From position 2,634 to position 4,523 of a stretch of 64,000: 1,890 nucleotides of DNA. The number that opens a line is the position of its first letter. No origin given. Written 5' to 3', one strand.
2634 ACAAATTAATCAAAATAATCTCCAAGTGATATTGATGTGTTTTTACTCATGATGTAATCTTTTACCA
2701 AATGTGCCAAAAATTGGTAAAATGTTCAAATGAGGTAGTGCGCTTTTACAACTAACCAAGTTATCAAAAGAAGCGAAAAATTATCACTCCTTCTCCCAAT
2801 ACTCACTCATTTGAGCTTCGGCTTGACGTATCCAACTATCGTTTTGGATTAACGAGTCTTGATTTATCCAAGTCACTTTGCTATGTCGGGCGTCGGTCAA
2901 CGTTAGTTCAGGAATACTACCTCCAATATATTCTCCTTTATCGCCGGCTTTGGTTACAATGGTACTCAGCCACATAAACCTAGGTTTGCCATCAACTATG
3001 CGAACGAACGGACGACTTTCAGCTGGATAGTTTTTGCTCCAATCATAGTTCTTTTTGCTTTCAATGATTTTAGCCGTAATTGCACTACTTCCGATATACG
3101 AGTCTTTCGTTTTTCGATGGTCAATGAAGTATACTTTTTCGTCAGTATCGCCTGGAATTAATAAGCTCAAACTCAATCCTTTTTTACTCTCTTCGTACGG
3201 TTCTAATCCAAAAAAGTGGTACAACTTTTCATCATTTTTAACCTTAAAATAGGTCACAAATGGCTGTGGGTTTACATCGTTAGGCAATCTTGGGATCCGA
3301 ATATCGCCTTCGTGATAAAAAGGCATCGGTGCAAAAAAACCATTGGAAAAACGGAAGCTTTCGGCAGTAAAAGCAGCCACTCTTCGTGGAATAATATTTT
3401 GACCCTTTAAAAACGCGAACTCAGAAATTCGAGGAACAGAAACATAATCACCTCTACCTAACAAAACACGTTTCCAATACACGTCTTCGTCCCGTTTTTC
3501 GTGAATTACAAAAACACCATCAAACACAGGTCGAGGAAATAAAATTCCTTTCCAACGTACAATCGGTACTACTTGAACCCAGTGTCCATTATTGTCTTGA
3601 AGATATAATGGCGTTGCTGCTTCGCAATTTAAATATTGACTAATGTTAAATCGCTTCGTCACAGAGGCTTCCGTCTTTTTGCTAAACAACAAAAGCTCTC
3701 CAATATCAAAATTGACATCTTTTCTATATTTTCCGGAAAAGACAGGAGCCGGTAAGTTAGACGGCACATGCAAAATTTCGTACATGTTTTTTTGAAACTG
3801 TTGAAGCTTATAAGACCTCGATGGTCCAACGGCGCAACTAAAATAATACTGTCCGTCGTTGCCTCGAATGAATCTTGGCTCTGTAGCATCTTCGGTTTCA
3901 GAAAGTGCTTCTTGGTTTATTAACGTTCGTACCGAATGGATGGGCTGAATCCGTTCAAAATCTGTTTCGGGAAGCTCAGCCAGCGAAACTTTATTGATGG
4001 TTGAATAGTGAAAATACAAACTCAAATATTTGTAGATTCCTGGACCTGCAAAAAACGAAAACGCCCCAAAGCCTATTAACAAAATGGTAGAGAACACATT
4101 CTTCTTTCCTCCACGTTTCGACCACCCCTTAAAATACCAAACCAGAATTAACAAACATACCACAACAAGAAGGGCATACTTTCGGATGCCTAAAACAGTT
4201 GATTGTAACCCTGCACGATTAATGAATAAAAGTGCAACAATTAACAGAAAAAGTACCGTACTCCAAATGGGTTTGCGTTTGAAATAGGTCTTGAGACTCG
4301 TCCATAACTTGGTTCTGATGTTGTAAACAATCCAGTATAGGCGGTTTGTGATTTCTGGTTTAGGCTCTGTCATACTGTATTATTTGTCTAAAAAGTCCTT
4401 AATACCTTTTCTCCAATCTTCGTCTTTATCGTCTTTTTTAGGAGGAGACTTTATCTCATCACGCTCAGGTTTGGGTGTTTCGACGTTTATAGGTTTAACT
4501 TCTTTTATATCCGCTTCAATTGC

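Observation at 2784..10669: Uncharacterised six-gene operon (coiled-coil protein, two unknown proteins, AAA ATPase, two membrane proteins) in a defence-island-like context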

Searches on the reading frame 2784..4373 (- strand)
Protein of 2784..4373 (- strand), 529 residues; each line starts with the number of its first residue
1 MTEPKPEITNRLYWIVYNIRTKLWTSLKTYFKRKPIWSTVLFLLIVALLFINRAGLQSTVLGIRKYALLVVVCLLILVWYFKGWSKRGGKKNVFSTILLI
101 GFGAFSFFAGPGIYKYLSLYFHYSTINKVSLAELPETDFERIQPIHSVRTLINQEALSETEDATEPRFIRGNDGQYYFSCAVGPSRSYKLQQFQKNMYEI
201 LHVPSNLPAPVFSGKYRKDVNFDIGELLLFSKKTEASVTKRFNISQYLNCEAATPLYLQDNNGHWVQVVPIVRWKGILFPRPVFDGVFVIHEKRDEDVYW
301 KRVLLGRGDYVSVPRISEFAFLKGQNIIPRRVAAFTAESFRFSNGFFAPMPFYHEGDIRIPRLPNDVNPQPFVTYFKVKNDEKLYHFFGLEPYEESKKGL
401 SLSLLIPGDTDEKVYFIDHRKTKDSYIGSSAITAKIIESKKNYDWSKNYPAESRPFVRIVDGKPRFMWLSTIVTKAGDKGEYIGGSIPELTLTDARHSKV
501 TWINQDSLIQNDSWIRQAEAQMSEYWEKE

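Call 3: search_protein_families(library=pfam, proteins=[window:2784-4373:-], max_evalue=0.1)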
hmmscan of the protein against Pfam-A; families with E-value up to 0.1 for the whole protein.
window:2784-4373:- (529 aa): 0 families

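Call 4: search_protein_families(library=ncbifam, proteins=[window:2784-4373:-], max_evalue=0.1)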
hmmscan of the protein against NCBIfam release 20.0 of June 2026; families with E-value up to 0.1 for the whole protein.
window:2784-4373:- (529 aa): 0 families

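Call 5: search_protein_families(library=padloc, proteins=[window:2784-4373:-], max_evalue=0.1)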
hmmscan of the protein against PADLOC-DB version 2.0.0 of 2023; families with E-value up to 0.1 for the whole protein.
window:2784-4373:- (529 aa): 0 families

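Call 27: search_solved_structures(query=A4, max_evalue=1)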
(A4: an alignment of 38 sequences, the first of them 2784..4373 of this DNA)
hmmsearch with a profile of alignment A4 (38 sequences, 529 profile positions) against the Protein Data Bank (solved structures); distinct sequences matched with E-value up to 1: 1.
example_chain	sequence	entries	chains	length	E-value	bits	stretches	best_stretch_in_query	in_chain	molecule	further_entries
5boz_G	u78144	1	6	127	0.83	11.3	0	306-347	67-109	VHH single chain antibody E1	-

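Call 30: search_protein_families(library=pfam, alignment_id=A4, max_evalue=1)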
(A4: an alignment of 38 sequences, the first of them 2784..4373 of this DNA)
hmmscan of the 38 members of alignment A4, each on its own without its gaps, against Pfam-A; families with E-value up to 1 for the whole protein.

A. member 1, window:2784-4373:- (529 aa): 2 families
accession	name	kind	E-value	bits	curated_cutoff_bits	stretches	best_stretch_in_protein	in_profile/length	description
PF03079.20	ARD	-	0.19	12.3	27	1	286-321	103-135/157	ARD/ARD' family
PF06173.18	DUF986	-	0.8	10.2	23.6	0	16-81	17-84/148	Protein of unknown function (DUF986)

B. families by the number of members that match (of 38 scanned): 42 families (the first 25 are shown)
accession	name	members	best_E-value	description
PF13858.11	DUF4199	8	9.3e-05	Protein of unknown function (DUF4199)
PF12725.13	DUF3810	4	0.053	Protein of unknown function (DUF3810)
PF07907.16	YibE_F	3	0.011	YibE/F-like protein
PF13567.11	DUF4131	3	0.046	Domain of unknown function (DUF4131)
PF22285.2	DUF6962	2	0.041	Family of unknown function (DUF6962)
PF20990.2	DUF2207_C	2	0.056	Predicted membrane protein (DUF2207) C-terminal domain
PF04932.20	Wzy_C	2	0.31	O-Antigen ligase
PF02322.20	Cyt_bd_oxida_II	1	0.00078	Cytochrome bd terminal oxidase subunit II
PF12911.12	OppC_N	1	0.0028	N-terminal TM domain of oligopeptide transport permease C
PF09852.15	DUF2079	1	0.003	Predicted membrane protein (DUF2079)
PF18179.6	SUa-2TM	1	0.013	SMODS- and Ubiquitin system-associated 2TM effector domain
PF24838.2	8xMP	1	0.026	Octameric membrane protein family (8xMP)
PF07695.17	7TMR-DISM_7TM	1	0.028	7TM diverse intracellular signalling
PF12650.12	DUF3784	1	0.04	Domain of unknown function (DUF3784)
PF09493.15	DUF2389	1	0.042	Tryptophan-rich protein (DUF2389)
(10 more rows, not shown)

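Call 41: find_homologous_proteins(query=window:2784-4373:-, max_evalue=0.001)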
Query window:2784-4373:- (529 aa): 130 proteins with E <= 0.001 among 7472 candidates; the best 120 are listed.
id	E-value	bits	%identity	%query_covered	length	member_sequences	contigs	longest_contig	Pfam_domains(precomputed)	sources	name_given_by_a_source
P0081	0.0e+0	1228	100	100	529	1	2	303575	-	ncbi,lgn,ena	-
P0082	4.0e-271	918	74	100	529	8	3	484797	-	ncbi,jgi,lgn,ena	-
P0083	6.3e-269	911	73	100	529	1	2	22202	-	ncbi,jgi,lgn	ncbi:MAG: hypothetical protein ACI9JN_001112 [Bacteroidia bacterium]|jgi:hypothetical protein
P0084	2.6e-268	909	71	100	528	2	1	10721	-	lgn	-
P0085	2.8e-265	899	74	98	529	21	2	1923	-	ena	-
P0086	1.5e-256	870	69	100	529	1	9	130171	-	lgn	-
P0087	2.2e-254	863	69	100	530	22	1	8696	-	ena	-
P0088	1.1e-242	825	66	100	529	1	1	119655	-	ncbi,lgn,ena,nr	ncbi:MAG: hypothetical protein JJ975_01455 [Bacteroidia bacterium]|nr:hypothetical protein [Bacteroi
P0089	8.3e-242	822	66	100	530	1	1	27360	-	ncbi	-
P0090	4.8e-241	819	65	100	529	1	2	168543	-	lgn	-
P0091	2.6e-233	794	63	98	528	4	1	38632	-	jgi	jgi:hypothetical protein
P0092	6.0e-231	786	63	100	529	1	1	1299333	-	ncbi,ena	-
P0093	1.4e-230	785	64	99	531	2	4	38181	-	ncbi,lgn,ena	-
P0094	2.5e-229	781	64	99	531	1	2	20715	-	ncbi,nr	ncbi:MAG: hypothetical protein KJP21_02040 [Bacteroidia bacterium]|nr:hypothetical protein [Bacteroi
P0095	1.8e-228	778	62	100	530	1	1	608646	-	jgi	jgi:hypothetical protein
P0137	4.0e-164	565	49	99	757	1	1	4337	-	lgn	-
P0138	7.0e-163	561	49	98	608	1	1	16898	-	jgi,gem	-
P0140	1.9e-161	557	48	99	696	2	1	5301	-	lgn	-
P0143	1.1e-159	551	49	97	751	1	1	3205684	-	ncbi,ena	-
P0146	1.7e-154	534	45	99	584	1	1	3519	-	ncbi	-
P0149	7.2e-144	499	44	97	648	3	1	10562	-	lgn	-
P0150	1.5e-143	497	44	99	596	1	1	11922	-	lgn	-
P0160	1.9e-136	474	43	97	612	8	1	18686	-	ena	-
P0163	1.4e-134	468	42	97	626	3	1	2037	-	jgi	jgi:hypothetical protein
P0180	1.0e-110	389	38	100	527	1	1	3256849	-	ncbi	ncbi:MAG: hypothetical protein U0136_10365 [Bdellovibrionota bacterium]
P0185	2.8e-109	384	37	100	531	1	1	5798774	-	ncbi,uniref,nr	ncbi:hypothetical protein [Rubellicoccus peritrichatus]|uniref:Uncharacterized protein n=1 Tax=Rubel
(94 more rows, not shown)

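Call 45: find_encoding_contigs(protein=P0185, flank=10000, max_places=1)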
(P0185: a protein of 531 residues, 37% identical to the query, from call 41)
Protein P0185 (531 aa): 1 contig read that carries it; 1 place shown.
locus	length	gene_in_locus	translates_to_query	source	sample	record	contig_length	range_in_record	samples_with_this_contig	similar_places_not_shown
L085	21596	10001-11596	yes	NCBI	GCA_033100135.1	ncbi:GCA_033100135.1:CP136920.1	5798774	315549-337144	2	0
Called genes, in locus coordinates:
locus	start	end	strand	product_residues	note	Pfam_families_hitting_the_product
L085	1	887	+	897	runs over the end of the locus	PF22422:MGH1-like_GH, PF03200:Glyco_hydro_63 (weak), PF22422:MGH1-like_GH (weak)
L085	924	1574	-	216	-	PF04831:POPDC1-3, PF00027:cNMP_binding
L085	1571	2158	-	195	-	PF00578:AhpC-TSA (weak), PF13911:AhpC-TSA_2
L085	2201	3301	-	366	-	PF22842:Pel9A-like_beta_helix, PF13229:Beta_helix (weak)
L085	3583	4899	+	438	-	-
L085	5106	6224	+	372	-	-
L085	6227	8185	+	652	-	PF00004:AAA (weak)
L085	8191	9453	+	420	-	PF20343:DUF6638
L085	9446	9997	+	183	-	-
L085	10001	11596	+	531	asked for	-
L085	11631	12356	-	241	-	-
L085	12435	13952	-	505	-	PF00890:FAD_binding_2 (weak), PF01266:DAO (weak), PF01593:Amino_oxidase, PF01946:Thi4 (weak), PF07992:Pyr_redox_2 (faint), PF13450:NAD_binding_8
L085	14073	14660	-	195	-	PF02075:RuvC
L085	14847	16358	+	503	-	PF00587:tRNA-synt_2b, PF03129:HGTP_anticodon, PF09180:ProRS-C_1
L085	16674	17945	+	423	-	PF24517:CBM96, PF08787:Alginate_lyase2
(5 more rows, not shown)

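Call 46: find_encoding_contigs(protein=P0180, flank=10000, max_places=1)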
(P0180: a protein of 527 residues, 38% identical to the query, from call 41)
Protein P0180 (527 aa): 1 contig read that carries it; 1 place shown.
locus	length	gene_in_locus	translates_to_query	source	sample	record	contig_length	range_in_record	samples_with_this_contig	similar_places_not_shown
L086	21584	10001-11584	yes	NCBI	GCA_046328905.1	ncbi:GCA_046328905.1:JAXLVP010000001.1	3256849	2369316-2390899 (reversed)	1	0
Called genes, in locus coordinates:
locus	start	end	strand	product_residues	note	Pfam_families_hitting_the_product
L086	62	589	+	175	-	PF01058:Oxidored_q6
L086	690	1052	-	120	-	-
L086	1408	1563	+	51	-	-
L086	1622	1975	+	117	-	-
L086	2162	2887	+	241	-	PF13398:Peptidase_M50B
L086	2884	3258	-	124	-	-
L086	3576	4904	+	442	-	-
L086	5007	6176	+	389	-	-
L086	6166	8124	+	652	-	PF00004:AAA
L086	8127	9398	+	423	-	PF20343:DUF6638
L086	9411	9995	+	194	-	-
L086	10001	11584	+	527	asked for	-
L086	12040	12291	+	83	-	-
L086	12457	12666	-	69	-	-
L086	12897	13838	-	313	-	PF07726:AAA_3 (weak), PF07728:AAA_5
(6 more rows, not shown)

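Call 54: predict_structure(alignment_id=A7)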
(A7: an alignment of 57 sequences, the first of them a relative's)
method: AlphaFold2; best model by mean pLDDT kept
length: 529 residues; sequences in the alignment: 57
mean_pLDDT: 89.8   pTM: 0.87
mean pLDDT of the five models: 89.8, 89.4, 89.0, 88.9, 88.8
residues with pLDDT >= 90: 339; 70-90: 167; 50-70: 14; < 50: 9
segments of 3 or more residues with pLDDT < 50: 1-9
pLDDT, mean of each block of 10 residues (from residue 1): 45 74 82 90 92 92 86 85 81 86 88 92 96 93 90 90 95 94 94 94 91 92 94 94 95 96 96 92 97 88 92 95 95 97 93 89 76 93 96 92 96 95 88 92 88 92 93 80 78 95 89 90 89
secondary structure, 60 per line:
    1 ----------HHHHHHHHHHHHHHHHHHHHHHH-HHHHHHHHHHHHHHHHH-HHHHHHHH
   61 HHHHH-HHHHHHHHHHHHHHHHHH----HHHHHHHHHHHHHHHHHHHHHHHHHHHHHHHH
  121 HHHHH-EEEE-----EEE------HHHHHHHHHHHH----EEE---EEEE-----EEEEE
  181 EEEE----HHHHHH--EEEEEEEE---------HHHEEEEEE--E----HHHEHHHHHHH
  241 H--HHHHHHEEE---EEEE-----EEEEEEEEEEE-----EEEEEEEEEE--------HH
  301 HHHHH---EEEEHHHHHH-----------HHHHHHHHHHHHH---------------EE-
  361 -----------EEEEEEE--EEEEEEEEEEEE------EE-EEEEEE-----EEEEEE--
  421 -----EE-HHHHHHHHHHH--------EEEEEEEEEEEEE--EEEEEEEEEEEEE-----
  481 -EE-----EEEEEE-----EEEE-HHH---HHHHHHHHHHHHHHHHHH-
elements in order: H11-33 H35-51 H53-65 H67-84 H89-125 E127-130 E136-138 H145-156 E161-163 E167-170 E176-184 H189-194 E197-204 E217-222 H234-241 H244-249 E250-252 E256-259 E265-275 E281-290 H299-305 E309-312 H313-318 H330-342 E372-378 E381-392 E402-407 E413-418 H429-439 E448-460 E463-475 E489-494 E500-503 H511-528
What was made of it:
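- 2784..4373 (-): g6: 529-aa membrane protein with three N-terminal TM helices and an extracytoplasmic mixed alpha/beta domain of about 400 aa. AlphaFold2 model pLDDT 89.8, pTM 0.87 (call 54).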

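Call 79: search_protein_families(library=pfam, proteins=[P0137, P0143, P0140, P0149, P0160, P0163, P0138, P0150, P0146], max_evalue=0.01)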
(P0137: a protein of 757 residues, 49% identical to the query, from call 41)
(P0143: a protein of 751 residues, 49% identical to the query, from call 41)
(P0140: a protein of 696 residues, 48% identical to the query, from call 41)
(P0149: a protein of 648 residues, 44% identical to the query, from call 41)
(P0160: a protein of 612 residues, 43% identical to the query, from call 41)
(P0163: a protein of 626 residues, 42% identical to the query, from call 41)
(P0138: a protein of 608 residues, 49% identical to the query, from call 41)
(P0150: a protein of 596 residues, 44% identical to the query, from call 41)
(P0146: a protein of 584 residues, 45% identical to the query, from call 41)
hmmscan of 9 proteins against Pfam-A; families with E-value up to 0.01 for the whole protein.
P0137 (757 aa): 0 families

P0143 (751 aa): 0 families

P0140 (696 aa): 0 families

P0149 (648 aa): 0 families

P0160 (612 aa): 0 families

P0163 (626 aa): 0 families

P0138 (608 aa): 1 family
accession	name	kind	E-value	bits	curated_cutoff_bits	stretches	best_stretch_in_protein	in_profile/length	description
PF14325.12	DUF4383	-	0.0057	17.3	27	1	39-111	26-97/125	Domain of unknown function (DUF4383)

P0150 (596 aa): 0 families

P0146 (584 aa): 0 families

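Call 100: fold_search(model_id=the predicted structure, library=viral)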
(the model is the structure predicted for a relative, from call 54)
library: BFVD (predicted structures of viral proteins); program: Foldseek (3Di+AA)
matches with E <= 10: 842; with E <= 0.001: 4
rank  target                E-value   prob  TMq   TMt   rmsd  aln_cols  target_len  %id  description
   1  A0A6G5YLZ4            5.7e-17  1.00  0.58  0.53   9.3       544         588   14  (no name in the UniProt tables at hand)
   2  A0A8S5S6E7            1.4e-04  0.60  0.17  0.15  19.9       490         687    8  Uncharacterized protein [Siphoviridae sp. ctqwY3]
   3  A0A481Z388            6.3e-04  0.72  0.18  0.18  12.7       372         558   10  Uncharacterized protein [Mimivirus LCMiAC02]
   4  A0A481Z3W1            7.5e-04  0.75  0.21  0.24  17.5       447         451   10  Uncharacterized protein [Pithovirus LCPAC102]
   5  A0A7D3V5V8            2.2e-03  0.06  0.07  0.09  24.1       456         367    9  Uncharacterized protein [Fadolivirus FV1/VV64]
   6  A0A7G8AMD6            3.3e-03  0.54  0.15  0.15  12.7       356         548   10  (no name in the UniProt tables at hand)
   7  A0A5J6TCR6            4.9e-03  0.77  0.22  0.22  10.3       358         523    8  (no name in the UniProt tables at hand)
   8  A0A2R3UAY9            9.1e-03  0.25  0.16  0.15  14.3       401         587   10  (no name in the UniProt tables at hand)
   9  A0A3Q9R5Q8            1.1e-02  0.06  0.08  0.09  32.8       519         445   10  (no name in the UniProt tables at hand)
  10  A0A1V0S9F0            2.3e-02  0.14  0.13  0.16  13.4       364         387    5  Uncharacterized protein [Catovirus CTV1]
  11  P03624                2.7e-02  0.06  0.07  0.08  33.8       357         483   11  Attachment protein G3P [Pseudomonas phage Pf3]
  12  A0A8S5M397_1          3.5e-02  0.02  0.07  0.05  21.3       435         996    8  FdeC-like protein [Siphoviridae sp. ctqpo8]
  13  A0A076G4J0            4.0e-02  0.06  0.08  0.08  21.2       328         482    9  Homing endonuclease [Staphylococcus phage MCE-2014]
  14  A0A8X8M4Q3            4.2e-02  0.21  0.20  0.12  18.4       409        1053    8  (no name in the UniProt tables at hand)
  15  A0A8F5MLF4            4.2e-02  0.06  0.09  0.09  25.0       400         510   11  RNA-dependent RNA polymerase [Grapevine-associated sobemo-like virus 1]
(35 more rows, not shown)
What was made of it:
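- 2784..4373 (-): One BFVD protein, A0A6G5YLZ4, shares the whole fold (E 5.7e-17, TM 0.58, call 100).
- one virus-labelled structural homologue of g6 (call 100). One virus-labelled protein shares the g6 fold (call 100).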

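Call 101: search_dna_similar(query=window:2784-4373:-, collection=phages, mode=protein, max_evalue=1)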
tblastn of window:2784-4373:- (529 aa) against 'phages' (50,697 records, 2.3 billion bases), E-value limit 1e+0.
No match.

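Call 102: find_related_loci(query=A7, collection=viral_contigs, flank=10000)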
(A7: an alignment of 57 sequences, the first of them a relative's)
Query A7 (529 aa) in viral_contigs; peptide patterns used: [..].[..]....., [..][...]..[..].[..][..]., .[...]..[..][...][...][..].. (x = any residue, [..] = any of these).
100 stretches matched a pattern, but none encodes a relative of the query by tblastn (E <= 1e-3).

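Call 115: search_protein_families(library=phrogs, proteins=[window:2784-4373:-], max_evalue=0.001)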
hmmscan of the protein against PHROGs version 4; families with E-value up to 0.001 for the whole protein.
window:2784-4373:- (529 aa): 0 families
